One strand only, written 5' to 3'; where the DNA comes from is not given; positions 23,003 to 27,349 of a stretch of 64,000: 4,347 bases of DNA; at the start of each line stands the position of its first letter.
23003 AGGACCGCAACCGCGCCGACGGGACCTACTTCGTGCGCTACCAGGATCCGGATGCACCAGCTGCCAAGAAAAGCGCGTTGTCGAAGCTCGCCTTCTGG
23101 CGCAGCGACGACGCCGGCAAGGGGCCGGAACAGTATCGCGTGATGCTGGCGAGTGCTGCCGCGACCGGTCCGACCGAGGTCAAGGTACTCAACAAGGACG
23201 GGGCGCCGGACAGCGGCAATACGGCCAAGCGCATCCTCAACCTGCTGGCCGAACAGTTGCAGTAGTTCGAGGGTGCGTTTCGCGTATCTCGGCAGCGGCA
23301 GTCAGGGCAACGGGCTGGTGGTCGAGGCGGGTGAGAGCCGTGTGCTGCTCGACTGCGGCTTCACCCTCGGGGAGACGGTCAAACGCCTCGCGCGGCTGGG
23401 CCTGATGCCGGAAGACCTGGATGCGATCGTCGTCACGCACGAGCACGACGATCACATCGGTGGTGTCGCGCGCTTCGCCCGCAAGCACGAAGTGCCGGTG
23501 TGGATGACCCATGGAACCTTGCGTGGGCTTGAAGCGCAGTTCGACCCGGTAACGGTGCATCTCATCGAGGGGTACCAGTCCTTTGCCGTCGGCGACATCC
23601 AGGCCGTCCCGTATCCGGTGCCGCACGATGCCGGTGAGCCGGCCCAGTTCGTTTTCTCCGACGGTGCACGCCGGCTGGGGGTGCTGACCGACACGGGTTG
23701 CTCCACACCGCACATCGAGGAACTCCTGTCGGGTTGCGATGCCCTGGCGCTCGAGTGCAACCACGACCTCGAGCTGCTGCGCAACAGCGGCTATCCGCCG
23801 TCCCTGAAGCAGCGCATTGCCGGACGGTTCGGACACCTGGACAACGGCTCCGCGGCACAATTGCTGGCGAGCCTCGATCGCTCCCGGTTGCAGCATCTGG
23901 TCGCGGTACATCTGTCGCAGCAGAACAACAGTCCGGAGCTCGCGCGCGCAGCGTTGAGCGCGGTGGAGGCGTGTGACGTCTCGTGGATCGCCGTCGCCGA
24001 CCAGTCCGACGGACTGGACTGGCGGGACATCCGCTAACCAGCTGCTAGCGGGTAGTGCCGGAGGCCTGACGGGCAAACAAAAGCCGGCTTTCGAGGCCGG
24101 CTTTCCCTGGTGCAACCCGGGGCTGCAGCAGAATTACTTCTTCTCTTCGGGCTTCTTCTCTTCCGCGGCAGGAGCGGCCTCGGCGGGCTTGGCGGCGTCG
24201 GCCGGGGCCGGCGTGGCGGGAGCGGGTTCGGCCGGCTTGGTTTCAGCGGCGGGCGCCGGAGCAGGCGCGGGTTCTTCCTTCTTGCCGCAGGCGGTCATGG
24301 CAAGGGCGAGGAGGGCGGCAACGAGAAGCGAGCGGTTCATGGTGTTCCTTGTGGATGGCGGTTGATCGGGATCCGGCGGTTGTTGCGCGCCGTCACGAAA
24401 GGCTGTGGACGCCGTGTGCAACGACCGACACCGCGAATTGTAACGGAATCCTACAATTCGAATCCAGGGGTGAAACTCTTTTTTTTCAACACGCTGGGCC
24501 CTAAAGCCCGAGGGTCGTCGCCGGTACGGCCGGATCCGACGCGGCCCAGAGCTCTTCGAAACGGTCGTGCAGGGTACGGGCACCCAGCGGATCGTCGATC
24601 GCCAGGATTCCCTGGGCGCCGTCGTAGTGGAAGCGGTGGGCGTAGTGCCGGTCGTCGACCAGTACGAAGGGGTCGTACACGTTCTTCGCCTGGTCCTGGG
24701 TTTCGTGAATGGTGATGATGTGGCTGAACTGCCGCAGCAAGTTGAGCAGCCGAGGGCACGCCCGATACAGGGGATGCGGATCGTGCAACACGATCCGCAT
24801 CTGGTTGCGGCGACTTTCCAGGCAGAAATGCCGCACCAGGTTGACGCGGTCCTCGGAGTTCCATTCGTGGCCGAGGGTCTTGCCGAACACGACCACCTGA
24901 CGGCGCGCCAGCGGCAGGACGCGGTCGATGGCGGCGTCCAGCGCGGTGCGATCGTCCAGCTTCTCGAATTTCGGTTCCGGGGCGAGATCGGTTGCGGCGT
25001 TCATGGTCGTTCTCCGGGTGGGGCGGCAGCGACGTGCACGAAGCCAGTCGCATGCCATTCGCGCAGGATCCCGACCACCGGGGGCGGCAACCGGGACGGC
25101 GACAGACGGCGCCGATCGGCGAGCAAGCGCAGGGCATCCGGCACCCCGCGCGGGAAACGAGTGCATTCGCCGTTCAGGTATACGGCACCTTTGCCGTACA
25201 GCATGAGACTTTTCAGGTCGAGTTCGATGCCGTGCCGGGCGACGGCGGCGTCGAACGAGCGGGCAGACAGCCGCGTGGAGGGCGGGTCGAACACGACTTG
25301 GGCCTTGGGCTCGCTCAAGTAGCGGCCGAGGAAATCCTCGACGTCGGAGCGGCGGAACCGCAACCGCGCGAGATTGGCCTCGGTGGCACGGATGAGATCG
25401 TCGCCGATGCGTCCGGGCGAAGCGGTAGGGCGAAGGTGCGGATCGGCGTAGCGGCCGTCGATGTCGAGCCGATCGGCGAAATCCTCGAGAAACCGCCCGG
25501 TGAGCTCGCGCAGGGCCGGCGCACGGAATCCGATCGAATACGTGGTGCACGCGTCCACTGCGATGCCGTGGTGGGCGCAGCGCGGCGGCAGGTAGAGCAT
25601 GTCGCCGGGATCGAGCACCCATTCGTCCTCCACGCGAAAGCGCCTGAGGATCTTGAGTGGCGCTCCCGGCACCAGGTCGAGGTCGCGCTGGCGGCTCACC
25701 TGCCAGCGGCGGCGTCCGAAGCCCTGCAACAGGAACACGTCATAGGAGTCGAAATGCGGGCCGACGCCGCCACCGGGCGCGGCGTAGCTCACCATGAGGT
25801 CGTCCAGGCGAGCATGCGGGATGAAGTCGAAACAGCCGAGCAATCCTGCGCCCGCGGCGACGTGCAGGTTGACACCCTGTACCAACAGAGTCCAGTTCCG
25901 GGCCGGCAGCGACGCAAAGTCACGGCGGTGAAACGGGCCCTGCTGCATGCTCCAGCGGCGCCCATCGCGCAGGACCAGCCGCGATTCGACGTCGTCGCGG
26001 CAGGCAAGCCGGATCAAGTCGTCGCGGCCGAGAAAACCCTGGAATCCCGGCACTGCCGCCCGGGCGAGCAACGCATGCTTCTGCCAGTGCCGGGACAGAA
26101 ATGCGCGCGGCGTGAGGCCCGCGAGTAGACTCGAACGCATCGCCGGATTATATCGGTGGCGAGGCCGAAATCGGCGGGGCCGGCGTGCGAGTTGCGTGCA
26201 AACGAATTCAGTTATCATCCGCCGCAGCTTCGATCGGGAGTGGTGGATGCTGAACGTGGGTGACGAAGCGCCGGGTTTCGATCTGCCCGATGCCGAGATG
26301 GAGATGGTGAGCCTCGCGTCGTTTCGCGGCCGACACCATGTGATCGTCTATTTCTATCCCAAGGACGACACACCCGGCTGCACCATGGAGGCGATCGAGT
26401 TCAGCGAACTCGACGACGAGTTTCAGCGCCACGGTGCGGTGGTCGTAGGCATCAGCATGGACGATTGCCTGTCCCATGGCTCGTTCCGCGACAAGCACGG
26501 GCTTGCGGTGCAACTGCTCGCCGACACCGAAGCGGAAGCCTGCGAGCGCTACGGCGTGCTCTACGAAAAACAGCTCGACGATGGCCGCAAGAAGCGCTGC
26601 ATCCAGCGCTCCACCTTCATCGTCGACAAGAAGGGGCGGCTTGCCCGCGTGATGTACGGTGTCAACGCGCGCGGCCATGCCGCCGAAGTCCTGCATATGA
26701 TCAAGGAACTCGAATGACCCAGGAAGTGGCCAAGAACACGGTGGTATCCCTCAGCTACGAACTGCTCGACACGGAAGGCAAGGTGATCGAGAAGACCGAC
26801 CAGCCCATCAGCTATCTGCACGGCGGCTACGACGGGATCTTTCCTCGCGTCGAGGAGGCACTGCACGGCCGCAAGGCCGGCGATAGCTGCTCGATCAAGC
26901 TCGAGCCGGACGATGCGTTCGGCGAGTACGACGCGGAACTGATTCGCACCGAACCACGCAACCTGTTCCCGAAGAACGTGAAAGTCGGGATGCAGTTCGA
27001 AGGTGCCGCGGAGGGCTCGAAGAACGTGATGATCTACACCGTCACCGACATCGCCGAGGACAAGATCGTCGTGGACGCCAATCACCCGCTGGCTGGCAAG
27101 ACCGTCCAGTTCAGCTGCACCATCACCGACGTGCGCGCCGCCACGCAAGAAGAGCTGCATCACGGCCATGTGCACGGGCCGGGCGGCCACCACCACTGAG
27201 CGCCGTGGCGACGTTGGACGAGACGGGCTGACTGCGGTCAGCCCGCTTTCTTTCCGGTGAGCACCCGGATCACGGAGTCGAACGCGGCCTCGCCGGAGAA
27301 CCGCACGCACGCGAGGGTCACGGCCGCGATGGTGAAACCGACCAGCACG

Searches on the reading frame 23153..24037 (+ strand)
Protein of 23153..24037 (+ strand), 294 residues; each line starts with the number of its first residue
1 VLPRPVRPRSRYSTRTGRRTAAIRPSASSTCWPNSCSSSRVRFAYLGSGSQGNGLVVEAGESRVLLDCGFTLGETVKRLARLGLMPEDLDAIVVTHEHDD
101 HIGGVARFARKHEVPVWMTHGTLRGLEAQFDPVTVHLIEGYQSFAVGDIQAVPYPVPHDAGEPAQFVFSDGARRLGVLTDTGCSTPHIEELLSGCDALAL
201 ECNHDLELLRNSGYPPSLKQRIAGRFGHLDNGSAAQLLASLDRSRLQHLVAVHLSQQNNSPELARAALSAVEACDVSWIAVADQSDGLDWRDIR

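Call 9: search_protein_families(library=pfam, proteins=[window:23153-24037:+], max_evalue=0.0001)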
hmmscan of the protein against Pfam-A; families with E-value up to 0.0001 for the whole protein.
window:23153-24037:+ (294 aa): 3 families
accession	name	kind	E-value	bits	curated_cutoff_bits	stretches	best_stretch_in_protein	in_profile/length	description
PF12706.13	Lactamase_B_2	-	3e-24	86.2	27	1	63-246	2-195/200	Beta-lactamase superfamily domain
PF00753.33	Lactamase_B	-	6.2e-18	65.9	22.7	1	49-184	3-153/196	Metallo-beta-lactamase superfamily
PF23023.1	Anti-Pycsar_Apyc1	-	9.5e-06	25.7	50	1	55-119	23-84/250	Anti-Pycsar protein Apyc1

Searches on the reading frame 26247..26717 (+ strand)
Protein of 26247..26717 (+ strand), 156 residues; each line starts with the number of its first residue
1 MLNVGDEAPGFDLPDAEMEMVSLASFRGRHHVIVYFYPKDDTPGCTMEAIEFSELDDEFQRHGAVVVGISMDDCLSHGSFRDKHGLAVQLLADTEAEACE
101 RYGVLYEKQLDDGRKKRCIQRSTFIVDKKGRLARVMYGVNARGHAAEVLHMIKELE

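Call 53: search_protein_families(library=ncbifam, proteins=[window:26247-26717:+], max_evalue=1e-8)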
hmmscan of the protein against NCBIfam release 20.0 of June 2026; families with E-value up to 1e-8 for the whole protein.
window:26247-26717:+ (156 aa): 9 families
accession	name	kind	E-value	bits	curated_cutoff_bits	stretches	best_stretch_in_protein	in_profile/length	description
NF053650.1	PerredPrxQDein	equivalog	1.8e-36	125.4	260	1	9-154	2-144/148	thioredoxin-dependent peroxiredoxin PrxQ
NF006960.0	PRK09437.1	equivalog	2.4e-33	115.3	140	1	2-154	4-154/156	thioredoxin-dependent thiol peroxidase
NF009668.0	PRK13189.1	equivalog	1e-15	57.6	211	1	1-155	9-163/224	peroxiredoxin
NF009669.0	PRK13190.1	equivalog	1.6e-11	43.8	261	1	4-154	5-153/203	putative peroxiredoxin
NF001808.0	PRK00522.1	equivalog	2.9e-11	43.1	123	1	2-133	18-144/167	thiol peroxidase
NF009670.0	PRK13191.1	equivalog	1.5e-09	37.7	374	1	5-155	10-160/215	putative peroxiredoxin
NF010122.0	PRK13599.1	equivalog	1.9e-09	37.3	456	1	28-154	33-159/220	peroxiredoxin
NF040737.1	peroxi_PrxU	equivalog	7.2e-09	35.7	270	1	1-116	35-159/233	thioredoxin-dependent peroxiredoxin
NF002854.0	PRK03147.1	subfamily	7.8e-09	35.7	170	0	2-153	36-173/176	thiol-disulfide oxidoreductase ResA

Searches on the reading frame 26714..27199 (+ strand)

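Call 53: search_protein_families(library=ncbifam, proteins=[window:26714-27199:+], max_evalue=1e-8)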
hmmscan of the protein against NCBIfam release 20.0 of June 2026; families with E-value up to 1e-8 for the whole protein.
window:26714-27199:+ (161 aa): 2 families
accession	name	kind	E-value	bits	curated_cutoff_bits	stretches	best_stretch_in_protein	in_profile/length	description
NF008008.0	PRK10737.1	equivalog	2.3e-32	112.5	174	1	4-161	2-160/196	peptidylprolyl isomerase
NF011676.0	PRK15095.1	equivalog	2.1e-16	59.8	125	1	1-147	1-150/156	FKBP-type peptidyl-prolyl cis-trans isomerase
